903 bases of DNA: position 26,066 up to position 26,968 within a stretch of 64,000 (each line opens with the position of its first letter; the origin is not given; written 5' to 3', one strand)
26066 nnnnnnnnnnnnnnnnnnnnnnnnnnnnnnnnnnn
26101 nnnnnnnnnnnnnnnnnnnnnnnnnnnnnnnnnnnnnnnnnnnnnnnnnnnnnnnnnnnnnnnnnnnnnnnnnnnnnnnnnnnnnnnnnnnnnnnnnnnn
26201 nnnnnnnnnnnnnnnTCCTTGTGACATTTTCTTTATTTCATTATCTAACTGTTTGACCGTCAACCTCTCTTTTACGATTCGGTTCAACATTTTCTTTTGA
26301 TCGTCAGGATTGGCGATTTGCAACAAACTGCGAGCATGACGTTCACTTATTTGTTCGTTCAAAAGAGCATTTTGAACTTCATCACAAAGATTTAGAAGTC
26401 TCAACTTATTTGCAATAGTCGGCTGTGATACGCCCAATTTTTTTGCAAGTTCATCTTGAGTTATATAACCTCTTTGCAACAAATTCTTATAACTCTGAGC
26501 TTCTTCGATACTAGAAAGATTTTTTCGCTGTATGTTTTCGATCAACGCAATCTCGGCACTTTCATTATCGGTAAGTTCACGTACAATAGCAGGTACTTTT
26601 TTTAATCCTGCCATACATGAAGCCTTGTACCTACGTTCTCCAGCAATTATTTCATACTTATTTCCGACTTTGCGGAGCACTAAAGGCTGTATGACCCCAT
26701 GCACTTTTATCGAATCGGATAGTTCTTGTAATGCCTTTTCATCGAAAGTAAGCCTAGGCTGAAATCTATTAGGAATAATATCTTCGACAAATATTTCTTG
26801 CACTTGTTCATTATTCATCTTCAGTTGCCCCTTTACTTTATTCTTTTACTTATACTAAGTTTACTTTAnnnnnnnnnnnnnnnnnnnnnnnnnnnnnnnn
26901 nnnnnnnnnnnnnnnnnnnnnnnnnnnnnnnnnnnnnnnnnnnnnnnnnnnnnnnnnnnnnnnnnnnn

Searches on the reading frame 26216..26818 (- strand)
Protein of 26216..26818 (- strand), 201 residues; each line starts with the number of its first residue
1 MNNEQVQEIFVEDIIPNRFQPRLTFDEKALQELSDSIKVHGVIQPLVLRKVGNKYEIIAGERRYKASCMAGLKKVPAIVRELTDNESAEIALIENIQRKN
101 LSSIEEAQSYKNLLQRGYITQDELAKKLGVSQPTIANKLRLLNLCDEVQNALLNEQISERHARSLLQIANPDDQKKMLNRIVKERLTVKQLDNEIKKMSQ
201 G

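Call 25: find_homologous_proteins(query=window:26216-26818:-, max_evalue=1e-20)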
Query seq(201 aa) (201 aa): 7993 proteins with E <= 1e-20 among 8000 candidates; the best 120 are listed.
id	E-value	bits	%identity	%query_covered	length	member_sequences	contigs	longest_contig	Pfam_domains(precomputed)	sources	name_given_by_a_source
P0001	5.5e-120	416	100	100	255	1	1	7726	PF17762.9,PF02195.27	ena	-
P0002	1.2e-119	415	100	100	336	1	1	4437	PF17762.9,PF02195.27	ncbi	-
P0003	3.0e-110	384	89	100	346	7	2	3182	PF17762.9,PF02195.27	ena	-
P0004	3.2e-109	381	89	100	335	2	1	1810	PF17762.9,PF02195.27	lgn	-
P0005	1.5e-108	378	88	100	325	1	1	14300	PF17762.9,PF02195.27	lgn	-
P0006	2.4e-108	378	88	99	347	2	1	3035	PF17762.9,PF02195.27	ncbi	-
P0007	1.2e-107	376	89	99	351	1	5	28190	PF17762.9,PF02195.27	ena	-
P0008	2.5e-106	371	86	99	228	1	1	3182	PF17762.9,PF02195.27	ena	-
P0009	5.9e-106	370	88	100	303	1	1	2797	PF17762.9,PF02195.27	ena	-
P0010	7.4e-106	370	86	99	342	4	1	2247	PF17762.9,PF02195.27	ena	-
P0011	1.2e-105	369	87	99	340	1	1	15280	PF17762.9,PF02195.27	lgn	-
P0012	1.4e-105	369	86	99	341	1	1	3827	PF17762.9,PF02195.27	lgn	-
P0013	1.4e-105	369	86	99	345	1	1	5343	PF17762.9,PF02195.27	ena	-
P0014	3.2e-105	368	85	99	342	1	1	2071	PF17762.9,PF02195.27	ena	-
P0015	1.3e-104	366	85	100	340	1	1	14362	PF17762.9,PF02195.27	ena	-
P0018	2.3e-103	362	85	99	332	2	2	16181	PF08279.19,PF17762.9,PF02195.27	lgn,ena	-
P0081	3.0e-79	283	71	96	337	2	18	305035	PF17762.9,PF02195.27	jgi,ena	-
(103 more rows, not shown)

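Call 26: find_encoding_contigs(protein=P0081, flank=10000, max_places=4)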
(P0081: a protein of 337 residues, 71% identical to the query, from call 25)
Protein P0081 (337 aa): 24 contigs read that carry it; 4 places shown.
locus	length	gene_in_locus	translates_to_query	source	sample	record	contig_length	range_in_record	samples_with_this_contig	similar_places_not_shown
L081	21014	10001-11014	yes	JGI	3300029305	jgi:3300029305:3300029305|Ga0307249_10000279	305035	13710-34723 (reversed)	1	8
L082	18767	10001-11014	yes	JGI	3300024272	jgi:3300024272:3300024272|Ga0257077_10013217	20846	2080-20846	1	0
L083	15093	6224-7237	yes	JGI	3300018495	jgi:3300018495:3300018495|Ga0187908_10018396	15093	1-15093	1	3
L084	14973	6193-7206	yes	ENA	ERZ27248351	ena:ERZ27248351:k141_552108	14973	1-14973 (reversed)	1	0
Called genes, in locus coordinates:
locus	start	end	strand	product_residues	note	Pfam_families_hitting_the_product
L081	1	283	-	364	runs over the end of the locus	PF02463:SMC_N, PF13476:AAA_23, PF13304:AAA_21 (faint)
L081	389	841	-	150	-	PF06338:ComK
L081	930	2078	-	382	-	PF00712:DNA_pol3_beta, PF02767:DNA_pol3_beta_2, PF02768:DNA_pol3_beta_3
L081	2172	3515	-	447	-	PF11638:DnaA_N, PF01695:IstB_IS21 (weak), PF00308:Bac_DnaA, PF13401:AAA_22 (faint), PF00004:AAA (weak), PF08299:Bac_DnaA_C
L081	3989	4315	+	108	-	PF00825:Ribonuclease_P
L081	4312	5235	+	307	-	PF02096:60KD_IMP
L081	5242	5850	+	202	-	PF13083:KH_KhpA-B, PF01424:R3H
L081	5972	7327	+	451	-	PF10396:TrmE_N, PF12631:MnmE_helical, PF00009:GTP_EFTU (faint), PF01926:MMR_HSR1, PF02421:FeoB_N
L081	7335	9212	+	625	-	PF01134:GIDA, PF07992:Pyr_redox_2 (weak), PF12831:FAD_oxidored (weak), PF21680:GIDA_C_1st, PF13932:SAM_GIDA_C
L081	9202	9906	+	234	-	PF02527:GidB, PF05175:MTS (weak), PF13649:Methyltransf_25 (weak), PF13847:Methyltransf_31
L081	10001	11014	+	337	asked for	PF02195:ParB_N, PF17762:HTH_ParB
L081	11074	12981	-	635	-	PF00912:Transgly, PF00905:Transpeptidase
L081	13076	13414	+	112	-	-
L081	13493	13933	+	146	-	-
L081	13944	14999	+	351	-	PF03462:PCRF, PF00472:RF-1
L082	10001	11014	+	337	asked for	PF02195:ParB_N, PF17762:HTH_ParB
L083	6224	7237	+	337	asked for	PF02195:ParB_N, PF17762:HTH_ParB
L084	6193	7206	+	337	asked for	PF02195:ParB_N, PF17762:HTH_ParB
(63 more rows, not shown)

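Call 41: find_encoding_contigs(protein=P0018, flank=10000, max_places=6)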
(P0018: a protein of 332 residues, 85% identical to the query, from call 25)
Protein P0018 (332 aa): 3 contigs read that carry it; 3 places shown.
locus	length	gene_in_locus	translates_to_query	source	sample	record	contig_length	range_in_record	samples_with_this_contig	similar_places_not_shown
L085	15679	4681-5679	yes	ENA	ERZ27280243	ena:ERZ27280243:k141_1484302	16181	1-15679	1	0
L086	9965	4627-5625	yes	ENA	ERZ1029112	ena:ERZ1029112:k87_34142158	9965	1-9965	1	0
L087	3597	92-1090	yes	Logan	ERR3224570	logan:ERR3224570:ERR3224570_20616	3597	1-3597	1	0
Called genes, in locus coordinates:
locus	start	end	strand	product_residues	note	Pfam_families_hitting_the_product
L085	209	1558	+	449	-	PF10396:TrmE_N, PF12631:MnmE_helical, PF01926:MMR_HSR1, PF02421:FeoB_N, PF04548:AIG1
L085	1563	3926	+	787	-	PF00583:Acetyltransf_1, PF13508:Acetyltransf_7 (weak), PF01134:GIDA, PF07992:Pyr_redox_2 (faint), PF12831:FAD_oxidored (weak), PF21680:GIDA_C_1st, PF13932:SAM_GIDA_C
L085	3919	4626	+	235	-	PF02527:GidB, PF05175:MTS (faint)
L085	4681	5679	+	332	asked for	PF02195:ParB_N, PF17762:HTH_ParB, PF08279:HTH_11 (faint)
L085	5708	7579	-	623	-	PF00912:Transgly, PF00905:Transpeptidase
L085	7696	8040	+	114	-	-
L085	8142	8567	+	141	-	-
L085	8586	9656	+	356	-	PF03462:PCRF, PF00472:RF-1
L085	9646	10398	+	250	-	PF02384:N6_Mtase, PF05175:MTS, PF06325:PrmA, PF09445:Methyltransf_15, PF13649:Methyltransf_25, PF13847:Methyltransf_31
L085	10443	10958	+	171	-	PF09551:Spore_II_R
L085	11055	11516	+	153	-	PF02659:Mntp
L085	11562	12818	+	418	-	PF00275:EPSP_synthase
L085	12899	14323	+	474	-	-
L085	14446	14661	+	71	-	PF01197:Ribosomal_L31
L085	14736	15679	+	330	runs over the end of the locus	PF14397:ATPgrasp_ST, PF14398:ATPgrasp_YheCD (faint), PF02955:GSH-S_ATP (weak)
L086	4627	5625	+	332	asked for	PF02195:ParB_N, PF17762:HTH_ParB, PF08279:HTH_11 (faint)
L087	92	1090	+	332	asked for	PF02195:ParB_N, PF17762:HTH_ParB, PF08279:HTH_11 (faint)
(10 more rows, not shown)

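Call 46: search_protein_families(library=ncbifam, proteins=[P0018], max_evalue=0.00001)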
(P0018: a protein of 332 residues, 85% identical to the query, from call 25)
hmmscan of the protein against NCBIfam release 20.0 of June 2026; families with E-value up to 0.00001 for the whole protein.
P0018 (332 aa): 6 families
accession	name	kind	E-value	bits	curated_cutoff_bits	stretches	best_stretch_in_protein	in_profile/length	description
TIGR04285.1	nucleoid_noc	exception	2.1e-82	276.3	315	1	5-216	1-212/255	nucleoid occlusion protein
TIGR00180.1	parB_part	domain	4.3e-53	179.8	58.45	1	4-182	3-186/186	ParB/RepB/Spo0J family partition protein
TIGR03734.1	PRTRC_parB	hypoth_equivalog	7.5e-42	143.6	278.6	1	20-200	7-191/555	PRTRC system ParB family protein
TIGR03454.1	partition_RepB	equivalog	7.1e-18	65.1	201.5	1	3-140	61-199/325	plasmid partitioning protein RepB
NF010406.0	PRK13832.1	subfamily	3.3e-13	49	640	1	27-153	26-154/578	plasmid partitioning protein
NF010440.0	PRK13866.1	equivalog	7.2e-07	28.7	522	1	28-118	88-180/336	plasmid partitioning protein RepB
